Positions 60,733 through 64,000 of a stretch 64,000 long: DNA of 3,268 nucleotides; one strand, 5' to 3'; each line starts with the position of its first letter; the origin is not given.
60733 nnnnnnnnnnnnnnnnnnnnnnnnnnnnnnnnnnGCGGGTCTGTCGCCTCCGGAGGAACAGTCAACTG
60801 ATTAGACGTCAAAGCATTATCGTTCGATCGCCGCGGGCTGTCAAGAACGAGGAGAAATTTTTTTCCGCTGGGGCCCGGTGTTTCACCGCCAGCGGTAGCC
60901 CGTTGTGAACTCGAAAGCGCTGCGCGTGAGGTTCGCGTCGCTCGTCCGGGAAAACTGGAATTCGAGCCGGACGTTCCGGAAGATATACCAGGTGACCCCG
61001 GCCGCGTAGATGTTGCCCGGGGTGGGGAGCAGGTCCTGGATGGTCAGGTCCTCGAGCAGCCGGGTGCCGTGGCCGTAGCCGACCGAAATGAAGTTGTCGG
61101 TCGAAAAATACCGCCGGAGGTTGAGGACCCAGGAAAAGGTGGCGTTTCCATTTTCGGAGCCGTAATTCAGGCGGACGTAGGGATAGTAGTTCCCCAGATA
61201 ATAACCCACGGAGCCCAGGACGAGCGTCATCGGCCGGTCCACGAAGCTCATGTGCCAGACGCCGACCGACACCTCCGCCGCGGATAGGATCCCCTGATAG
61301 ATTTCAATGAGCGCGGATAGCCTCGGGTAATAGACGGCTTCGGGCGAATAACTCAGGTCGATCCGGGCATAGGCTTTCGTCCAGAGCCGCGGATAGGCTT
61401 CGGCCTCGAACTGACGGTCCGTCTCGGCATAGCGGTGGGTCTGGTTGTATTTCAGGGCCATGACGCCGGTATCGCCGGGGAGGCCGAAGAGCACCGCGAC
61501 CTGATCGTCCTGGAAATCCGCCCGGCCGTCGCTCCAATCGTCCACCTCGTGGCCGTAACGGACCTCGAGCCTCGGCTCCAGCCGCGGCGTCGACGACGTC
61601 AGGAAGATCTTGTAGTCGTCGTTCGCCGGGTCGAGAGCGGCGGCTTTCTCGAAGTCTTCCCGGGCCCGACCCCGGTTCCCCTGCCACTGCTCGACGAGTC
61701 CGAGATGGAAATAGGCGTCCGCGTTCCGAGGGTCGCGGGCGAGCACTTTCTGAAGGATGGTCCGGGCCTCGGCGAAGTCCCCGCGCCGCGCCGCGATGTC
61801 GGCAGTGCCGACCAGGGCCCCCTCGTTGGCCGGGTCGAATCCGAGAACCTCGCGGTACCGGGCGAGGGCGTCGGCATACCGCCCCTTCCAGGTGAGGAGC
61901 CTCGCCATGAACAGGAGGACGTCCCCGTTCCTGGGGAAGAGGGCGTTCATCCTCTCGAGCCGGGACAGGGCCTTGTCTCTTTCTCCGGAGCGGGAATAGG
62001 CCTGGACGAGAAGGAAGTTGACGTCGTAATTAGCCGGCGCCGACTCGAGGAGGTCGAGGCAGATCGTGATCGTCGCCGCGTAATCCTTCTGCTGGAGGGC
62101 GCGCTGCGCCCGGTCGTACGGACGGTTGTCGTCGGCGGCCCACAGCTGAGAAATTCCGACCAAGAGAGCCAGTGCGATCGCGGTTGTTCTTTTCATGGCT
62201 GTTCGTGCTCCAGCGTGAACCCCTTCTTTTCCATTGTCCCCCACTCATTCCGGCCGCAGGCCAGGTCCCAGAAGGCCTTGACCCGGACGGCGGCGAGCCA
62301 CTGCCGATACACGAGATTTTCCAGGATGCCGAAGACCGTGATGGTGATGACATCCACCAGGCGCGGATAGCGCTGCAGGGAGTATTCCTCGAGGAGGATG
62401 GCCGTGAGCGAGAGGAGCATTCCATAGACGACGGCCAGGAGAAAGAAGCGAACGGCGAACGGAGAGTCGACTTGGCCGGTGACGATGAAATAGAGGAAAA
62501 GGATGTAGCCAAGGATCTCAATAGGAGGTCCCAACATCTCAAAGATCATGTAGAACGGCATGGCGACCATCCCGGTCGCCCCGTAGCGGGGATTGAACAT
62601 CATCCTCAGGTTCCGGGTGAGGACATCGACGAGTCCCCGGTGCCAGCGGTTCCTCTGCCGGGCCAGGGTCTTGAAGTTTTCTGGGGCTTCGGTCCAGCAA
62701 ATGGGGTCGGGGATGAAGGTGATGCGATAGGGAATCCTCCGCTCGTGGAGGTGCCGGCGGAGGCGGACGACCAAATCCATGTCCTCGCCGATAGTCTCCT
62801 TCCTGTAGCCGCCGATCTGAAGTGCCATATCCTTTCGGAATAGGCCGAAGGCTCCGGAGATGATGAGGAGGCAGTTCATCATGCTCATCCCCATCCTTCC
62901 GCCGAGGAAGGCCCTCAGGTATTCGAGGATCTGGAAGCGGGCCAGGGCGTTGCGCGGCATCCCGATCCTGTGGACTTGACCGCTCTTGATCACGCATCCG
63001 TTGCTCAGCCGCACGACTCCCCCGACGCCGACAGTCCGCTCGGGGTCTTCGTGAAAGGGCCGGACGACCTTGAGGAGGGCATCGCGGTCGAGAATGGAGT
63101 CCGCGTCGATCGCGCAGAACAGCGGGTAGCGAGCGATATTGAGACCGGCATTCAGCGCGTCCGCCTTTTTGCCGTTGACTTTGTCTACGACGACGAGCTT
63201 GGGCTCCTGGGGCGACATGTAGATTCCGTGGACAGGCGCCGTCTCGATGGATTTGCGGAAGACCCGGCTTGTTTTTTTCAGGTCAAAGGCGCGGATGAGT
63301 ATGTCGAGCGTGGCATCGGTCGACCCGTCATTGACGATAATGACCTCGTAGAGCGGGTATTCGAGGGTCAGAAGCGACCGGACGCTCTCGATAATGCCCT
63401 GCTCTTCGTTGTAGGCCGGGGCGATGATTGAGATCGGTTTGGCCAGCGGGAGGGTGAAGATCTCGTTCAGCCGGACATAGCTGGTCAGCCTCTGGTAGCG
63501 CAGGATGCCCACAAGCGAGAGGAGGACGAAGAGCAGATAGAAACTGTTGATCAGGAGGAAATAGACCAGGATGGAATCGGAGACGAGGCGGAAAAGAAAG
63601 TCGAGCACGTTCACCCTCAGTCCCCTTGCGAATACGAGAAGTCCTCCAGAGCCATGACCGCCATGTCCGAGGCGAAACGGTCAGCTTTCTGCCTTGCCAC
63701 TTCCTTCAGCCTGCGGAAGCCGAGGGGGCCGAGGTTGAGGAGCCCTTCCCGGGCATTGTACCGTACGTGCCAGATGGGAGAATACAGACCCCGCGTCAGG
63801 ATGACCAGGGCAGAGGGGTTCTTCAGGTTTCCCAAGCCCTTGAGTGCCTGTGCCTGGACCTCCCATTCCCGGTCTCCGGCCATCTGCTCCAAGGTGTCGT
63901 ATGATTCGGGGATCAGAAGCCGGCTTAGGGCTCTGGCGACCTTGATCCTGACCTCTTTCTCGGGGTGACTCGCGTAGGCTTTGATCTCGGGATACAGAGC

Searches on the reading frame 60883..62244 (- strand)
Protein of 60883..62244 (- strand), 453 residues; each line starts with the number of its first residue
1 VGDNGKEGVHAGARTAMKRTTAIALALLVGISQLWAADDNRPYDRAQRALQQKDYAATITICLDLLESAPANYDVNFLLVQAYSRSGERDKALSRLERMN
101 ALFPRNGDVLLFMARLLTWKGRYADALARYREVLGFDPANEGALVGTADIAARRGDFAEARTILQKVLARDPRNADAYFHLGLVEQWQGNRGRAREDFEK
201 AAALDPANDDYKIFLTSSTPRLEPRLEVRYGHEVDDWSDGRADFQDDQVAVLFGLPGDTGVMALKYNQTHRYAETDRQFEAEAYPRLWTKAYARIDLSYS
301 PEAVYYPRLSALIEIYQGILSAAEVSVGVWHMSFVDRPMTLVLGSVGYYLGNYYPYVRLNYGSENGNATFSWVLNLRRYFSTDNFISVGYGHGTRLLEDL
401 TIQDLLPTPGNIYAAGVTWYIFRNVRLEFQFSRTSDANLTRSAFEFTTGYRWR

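Call 52: search_protein_families(library=pfam, proteins=[window:60883-62244:-], max_evalue=0.00001)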
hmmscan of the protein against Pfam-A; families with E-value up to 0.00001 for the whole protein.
window:60883-62244:- (453 aa): 16 families
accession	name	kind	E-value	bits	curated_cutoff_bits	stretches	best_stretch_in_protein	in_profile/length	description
PF19413.5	YaiO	-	9.2e-23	81.5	23.9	1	255-394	29-169/173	YaiO membrane beta barrel domain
PF14559.12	TPR_19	-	8.1e-21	74.6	25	2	121-177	5-61/68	Tetratricopeptide repeat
PF07719.23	TPR_2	-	7.4e-15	54.2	27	0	175-208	1-34/34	Tetratricopeptide repeat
PF13428.12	TPR_14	-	4.1e-14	52.1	23.5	0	143-182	3-42/44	Tetratricopeptide repeat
PF13414.12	TPR_11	-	2.9e-12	46.5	26.8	0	152-184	5-37/42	TPR repeat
PF13432.12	TPR_16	-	7.5e-11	42.7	32.7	1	148-208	4-64/65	Tetratricopeptide repeat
PF13174.12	TPR_6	-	3.6e-10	40.3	26.3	0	143-172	2-31/33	Tetratricopeptide repeat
PF25064.1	ARM_TT21_5th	-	1.3e-09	38.8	27.8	0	111-201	5-98/117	TT21 fifth ARM repeats domain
PF00515.34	TPR_1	-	2.4e-09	37.1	27.8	0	175-208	1-34/34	Tetratricopeptide repeat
PF13181.12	TPR_8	-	3.6e-09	36.5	25.7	0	175-208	1-34/34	Tetratricopeptide repeat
PF13431.12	TPR_17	-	1.5e-08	34.6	24.4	0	164-184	2-22/34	Tetratricopeptide repeat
PF23914.1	TPR_CcmH_CycH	-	3.7e-08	33.8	42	0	113-210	56-156/158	Cytochrome c-type biogenesis protein H TPR domain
PF13371.12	TPR_9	-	8.4e-08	32.6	35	0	150-210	4-64/73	Tetratricopeptide repeat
PF13424.12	TPR_12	-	1e-07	32.4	30.1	0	113-171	9-75/77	Tetratricopeptide repeat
PF13374.12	TPR_10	-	8.2e-07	29.3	27.5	0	178-203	5-30/42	Tetratricopeptide repeat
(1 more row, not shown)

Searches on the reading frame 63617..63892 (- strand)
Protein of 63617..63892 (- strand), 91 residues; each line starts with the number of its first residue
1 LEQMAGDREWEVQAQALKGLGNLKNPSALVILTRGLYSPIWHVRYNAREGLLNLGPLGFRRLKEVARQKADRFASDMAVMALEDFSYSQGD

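Call 81: search_protein_families(library=pfam, proteins=[window:63617-63892:-], max_evalue=1)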
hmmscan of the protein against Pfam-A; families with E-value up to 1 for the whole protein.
window:63617-63892:- (91 aa): 3 families
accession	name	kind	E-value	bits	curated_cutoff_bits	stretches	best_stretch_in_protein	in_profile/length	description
PF13646.12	HEAT_2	-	7e-08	33.1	27.7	1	3-82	7-87/88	HEAT repeats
PF02985.28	HEAT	-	2.7e-05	24.4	23.5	1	2-23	6-27/31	HEAT repeat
PF03130.22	HEAT_PBS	-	0.015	16.3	20.9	1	12-36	1-25/27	PBS lyase HEAT-like repeat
